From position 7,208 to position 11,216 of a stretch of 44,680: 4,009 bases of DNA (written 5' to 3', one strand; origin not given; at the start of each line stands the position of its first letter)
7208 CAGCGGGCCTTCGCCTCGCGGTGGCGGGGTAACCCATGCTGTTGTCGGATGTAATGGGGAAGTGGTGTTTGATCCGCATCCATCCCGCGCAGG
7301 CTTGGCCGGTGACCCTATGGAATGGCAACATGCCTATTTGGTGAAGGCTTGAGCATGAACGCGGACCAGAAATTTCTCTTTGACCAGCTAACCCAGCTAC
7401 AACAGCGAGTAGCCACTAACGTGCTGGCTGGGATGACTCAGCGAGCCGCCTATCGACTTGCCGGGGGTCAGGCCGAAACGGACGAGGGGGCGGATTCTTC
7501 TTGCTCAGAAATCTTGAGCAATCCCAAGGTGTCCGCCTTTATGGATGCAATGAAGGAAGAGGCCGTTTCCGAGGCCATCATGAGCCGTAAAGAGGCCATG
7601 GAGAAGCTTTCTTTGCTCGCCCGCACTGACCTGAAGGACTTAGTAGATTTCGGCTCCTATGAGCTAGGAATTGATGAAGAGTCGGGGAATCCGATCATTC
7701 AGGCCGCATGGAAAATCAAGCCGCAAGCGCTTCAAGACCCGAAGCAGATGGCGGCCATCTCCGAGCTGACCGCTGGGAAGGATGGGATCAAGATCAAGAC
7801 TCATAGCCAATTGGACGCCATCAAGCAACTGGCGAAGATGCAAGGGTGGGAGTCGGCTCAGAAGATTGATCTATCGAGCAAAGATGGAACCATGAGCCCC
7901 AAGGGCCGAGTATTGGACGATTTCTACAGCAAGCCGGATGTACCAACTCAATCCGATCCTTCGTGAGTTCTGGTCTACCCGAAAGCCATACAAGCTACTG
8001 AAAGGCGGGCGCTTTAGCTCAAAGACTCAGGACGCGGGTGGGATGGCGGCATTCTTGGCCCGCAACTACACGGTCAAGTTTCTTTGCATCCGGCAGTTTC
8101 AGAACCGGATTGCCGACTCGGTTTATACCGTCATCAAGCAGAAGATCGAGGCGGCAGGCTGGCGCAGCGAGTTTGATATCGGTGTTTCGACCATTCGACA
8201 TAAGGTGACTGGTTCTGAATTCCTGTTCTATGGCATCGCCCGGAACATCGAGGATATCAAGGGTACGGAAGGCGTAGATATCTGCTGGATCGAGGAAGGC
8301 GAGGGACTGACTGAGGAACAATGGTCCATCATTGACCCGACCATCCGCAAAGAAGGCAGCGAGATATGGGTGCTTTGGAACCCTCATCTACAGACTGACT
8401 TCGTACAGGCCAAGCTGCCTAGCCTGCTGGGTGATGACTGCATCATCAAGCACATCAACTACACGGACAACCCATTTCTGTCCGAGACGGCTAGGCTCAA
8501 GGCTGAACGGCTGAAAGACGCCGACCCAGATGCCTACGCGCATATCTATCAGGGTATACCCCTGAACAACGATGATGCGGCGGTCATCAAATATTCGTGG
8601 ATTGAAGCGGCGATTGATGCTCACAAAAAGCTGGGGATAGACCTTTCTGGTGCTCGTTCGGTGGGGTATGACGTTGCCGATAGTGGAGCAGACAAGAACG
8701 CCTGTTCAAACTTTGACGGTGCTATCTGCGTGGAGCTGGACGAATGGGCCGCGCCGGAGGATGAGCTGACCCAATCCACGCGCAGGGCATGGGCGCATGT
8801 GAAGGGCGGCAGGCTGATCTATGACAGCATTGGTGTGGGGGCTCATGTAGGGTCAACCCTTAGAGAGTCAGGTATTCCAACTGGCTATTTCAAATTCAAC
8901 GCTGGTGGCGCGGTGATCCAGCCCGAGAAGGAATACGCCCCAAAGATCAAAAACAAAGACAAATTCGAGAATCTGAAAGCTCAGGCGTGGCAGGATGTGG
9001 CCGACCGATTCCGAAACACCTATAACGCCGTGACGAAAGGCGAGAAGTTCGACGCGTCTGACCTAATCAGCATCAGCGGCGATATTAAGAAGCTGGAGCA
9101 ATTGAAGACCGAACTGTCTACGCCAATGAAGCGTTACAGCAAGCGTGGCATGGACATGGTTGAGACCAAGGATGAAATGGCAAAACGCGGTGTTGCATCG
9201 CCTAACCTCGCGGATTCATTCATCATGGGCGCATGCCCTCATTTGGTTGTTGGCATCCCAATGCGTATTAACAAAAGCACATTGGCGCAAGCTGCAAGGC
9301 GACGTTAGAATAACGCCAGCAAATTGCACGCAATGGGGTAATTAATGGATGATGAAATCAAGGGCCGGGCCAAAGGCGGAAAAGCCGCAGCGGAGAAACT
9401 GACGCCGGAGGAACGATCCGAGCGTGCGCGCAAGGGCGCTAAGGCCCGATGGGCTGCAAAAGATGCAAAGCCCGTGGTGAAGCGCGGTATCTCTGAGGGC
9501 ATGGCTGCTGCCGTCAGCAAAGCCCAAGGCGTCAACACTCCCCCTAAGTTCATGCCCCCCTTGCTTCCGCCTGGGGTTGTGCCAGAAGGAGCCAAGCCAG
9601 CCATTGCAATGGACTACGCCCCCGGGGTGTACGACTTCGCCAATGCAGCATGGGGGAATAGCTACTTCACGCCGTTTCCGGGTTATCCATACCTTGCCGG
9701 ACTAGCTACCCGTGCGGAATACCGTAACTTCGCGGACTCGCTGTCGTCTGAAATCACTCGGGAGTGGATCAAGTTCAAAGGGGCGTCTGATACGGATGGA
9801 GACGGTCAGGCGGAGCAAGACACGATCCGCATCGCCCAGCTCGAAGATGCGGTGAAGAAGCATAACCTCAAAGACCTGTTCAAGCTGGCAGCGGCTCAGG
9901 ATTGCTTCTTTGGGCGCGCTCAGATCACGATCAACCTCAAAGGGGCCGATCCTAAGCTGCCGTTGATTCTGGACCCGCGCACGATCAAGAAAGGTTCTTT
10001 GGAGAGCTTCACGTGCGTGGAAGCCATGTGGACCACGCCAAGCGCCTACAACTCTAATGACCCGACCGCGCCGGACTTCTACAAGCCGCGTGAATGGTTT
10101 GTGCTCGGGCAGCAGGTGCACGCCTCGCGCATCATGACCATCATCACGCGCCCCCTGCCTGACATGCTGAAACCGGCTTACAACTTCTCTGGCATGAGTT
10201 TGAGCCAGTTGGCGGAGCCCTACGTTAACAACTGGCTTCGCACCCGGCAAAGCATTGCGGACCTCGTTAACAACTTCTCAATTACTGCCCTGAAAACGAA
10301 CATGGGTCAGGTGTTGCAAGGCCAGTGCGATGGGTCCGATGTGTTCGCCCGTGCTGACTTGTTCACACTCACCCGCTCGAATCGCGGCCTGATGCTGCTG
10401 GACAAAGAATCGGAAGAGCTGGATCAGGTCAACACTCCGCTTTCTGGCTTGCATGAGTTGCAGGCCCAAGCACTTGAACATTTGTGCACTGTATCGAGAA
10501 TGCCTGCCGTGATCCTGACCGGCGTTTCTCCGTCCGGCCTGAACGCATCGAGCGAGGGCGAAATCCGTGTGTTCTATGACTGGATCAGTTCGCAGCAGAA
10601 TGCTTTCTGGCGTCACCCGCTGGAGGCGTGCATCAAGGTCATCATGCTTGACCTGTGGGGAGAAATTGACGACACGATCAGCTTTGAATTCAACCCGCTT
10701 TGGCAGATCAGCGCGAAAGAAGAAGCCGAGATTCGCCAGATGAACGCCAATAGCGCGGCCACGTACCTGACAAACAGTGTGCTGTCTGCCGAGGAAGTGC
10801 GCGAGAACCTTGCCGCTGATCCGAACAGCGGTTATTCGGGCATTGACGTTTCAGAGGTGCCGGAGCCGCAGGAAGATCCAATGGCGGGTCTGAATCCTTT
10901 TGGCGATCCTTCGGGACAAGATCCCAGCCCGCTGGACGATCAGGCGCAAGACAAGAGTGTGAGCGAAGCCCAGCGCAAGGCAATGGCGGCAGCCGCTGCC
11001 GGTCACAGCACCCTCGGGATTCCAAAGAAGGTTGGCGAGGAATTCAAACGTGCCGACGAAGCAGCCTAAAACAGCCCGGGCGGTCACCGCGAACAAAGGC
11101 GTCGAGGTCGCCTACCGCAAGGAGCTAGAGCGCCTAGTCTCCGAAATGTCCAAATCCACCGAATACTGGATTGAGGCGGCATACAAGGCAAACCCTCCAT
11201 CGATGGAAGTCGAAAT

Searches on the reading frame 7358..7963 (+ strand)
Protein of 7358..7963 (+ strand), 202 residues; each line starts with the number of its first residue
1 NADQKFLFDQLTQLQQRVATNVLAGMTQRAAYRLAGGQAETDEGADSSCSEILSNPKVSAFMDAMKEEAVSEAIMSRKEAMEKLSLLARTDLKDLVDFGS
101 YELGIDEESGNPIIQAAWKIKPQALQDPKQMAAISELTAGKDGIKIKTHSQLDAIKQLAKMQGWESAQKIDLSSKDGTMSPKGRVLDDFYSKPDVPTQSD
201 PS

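Call 3: search_protein_families(library=pfam, proteins=[window:7358-7963:+], max_evalue=1)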
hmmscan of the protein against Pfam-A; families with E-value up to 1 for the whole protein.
window:7358-7963:+ (202 aa): 1 family
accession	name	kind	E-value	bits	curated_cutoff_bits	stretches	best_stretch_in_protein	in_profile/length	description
PF03592.21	Terminase_2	-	7.5e-15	56.2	26.1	1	11-171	1-136/141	Terminase small subunit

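Call 4: search_protein_families(library=phrogs, proteins=[window:7358-7963:+], max_evalue=0.1)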
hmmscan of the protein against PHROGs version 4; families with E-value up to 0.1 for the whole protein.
window:7358-7963:+ (202 aa): 7 families
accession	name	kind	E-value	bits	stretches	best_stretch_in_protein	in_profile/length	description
phrog_51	-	head and packaging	2.7e-24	87.3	1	3-175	81-225/261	terminase small subunit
phrog_2606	-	head and packaging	4.5e-11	43.6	1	42-169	118-254/310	terminase small subunit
phrog_1595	-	head and packaging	2e-07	32.2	1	9-89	2-84/164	terminase small subunit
phrog_641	-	head and packaging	0.0025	19.3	1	11-130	3-96/162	terminase small subunit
phrog_24449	-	unknown function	0.014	16.6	1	72-141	11-82/107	-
phrog_4783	-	unknown function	0.095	13.6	0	20-91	34-105/189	-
phrog_35769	-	unknown function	0.1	13.7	0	62-105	1-44/79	-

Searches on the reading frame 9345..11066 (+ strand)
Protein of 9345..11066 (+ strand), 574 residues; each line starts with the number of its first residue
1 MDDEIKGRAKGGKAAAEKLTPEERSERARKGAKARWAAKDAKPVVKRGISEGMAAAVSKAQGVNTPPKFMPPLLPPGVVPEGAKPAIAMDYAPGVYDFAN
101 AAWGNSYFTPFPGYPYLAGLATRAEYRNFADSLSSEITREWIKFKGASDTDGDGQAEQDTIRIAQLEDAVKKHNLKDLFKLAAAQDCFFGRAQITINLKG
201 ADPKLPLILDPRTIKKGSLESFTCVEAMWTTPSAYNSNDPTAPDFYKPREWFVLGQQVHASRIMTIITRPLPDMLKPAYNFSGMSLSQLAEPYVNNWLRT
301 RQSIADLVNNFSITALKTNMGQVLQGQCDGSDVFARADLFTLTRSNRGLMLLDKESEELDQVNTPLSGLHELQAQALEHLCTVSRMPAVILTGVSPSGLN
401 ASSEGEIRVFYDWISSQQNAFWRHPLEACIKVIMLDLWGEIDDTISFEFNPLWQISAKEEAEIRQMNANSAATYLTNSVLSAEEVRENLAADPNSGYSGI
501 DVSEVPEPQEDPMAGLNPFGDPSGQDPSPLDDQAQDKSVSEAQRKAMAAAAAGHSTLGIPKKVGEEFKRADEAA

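Call 60: search_dna_similar(query=window:9345-11066:+, collection=phages, mode=protein, max_evalue=1e-20, max_rows=15)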
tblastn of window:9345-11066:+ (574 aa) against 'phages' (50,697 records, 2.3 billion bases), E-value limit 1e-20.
Records with a match: 535; places in all: 535; records where one place covers at least 80% of the query: 17.
Best place of each record, by identity: 60-80% 1; <60% 534.
By first word of the organism name: Pseudomonas 296; Acinetobacter 81; Xanthomonas 42; Escherichia 27; Burkholderia 22; Aeromonas 11; Ralstonia 11; Klebsiella 6; Bacteriophage 5; Pantoea 4; and 15 more.
By host as written in the record: Pseudomonas aeruginosa 117; Pseudomonas aeruginosa PAO1 84; - 45; Acinetobacter baumannii 40; Pseudomonas sp. 28; Xanthomonas oryzae pv. oryzae 14; Escherichia coli 13; Pseudomonas aeruginosa PA14 8; and 119 more.
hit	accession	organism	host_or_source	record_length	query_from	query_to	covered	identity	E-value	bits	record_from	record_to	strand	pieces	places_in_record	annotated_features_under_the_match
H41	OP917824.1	Pseudomonas phage Amjad_SA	Pseudomonas alcaligenes BBS_2079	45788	83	571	85%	71.5%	0e+0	711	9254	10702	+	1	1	hypothetical protein (x2)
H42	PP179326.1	Pseudomonas phage Orimi01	Pseudomonas syringae 7C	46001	86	571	85%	60.0%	0e+0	626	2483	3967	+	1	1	hypothetical protein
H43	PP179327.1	Pseudomonas phage Orisa03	Pseudomonas syringae 7C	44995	86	571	85%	60.0%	0e+0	626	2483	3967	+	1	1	hypothetical protein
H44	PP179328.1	Pseudomonas phage Orisa02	Pseudomonas syringae 7C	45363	86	571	85%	60.0%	0e+0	626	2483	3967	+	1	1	hypothetical protein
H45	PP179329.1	Pseudomonas phage Orisa01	Pseudomonas syringae 7C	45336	86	571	85%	60.0%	0e+0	626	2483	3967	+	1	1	hypothetical protein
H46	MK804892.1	Aeromonas phage 4_D05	Aeromonas rivipollensis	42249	85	501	73%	59.9%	6e-165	526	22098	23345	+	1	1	hypothetical protein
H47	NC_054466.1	Aeromonas phage 4_D05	Aeromonas rivipollensis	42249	85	501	73%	59.9%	6e-165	526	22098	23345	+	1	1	portal protein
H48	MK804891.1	Aeromonas phage 2_D05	Aeromonas rivipollensis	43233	85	501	73%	59.9%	6e-165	526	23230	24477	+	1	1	putative portal protein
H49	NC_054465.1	Aeromonas phage 2_D05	Aeromonas rivipollensis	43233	85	501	73%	59.9%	6e-165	526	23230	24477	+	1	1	portal protein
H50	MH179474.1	Aeromonas phage 62AhydR11PP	Aeromonas hydrophila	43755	85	530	78%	55.9%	2e-155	498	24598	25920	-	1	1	putative portal protein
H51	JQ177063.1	Aeromonas phage vB_AsaM-56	Aeromonas salmonicida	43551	85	519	76%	56.8%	4e-156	500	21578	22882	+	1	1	putative portal protein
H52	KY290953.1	Aeromonas phage 51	Aeromonas salmonicida HER1108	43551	85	519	76%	56.8%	4e-156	500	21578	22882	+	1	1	hypothetical protein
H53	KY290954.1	Aeromonas phage 56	Aeromonas salmonicida HER1084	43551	85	519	76%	56.8%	4e-156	500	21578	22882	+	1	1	hypothetical protein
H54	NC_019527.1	Aeromonas phage vB_AsaM-56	Aeromonas salmonicida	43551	85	519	76%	56.8%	4e-156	500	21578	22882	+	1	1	portal protein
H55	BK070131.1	Bacteriophage sp.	Helicobacter pametensis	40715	86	538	79%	44.6%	7e-122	402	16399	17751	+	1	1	phage-associated protein, HI1409 family (x2)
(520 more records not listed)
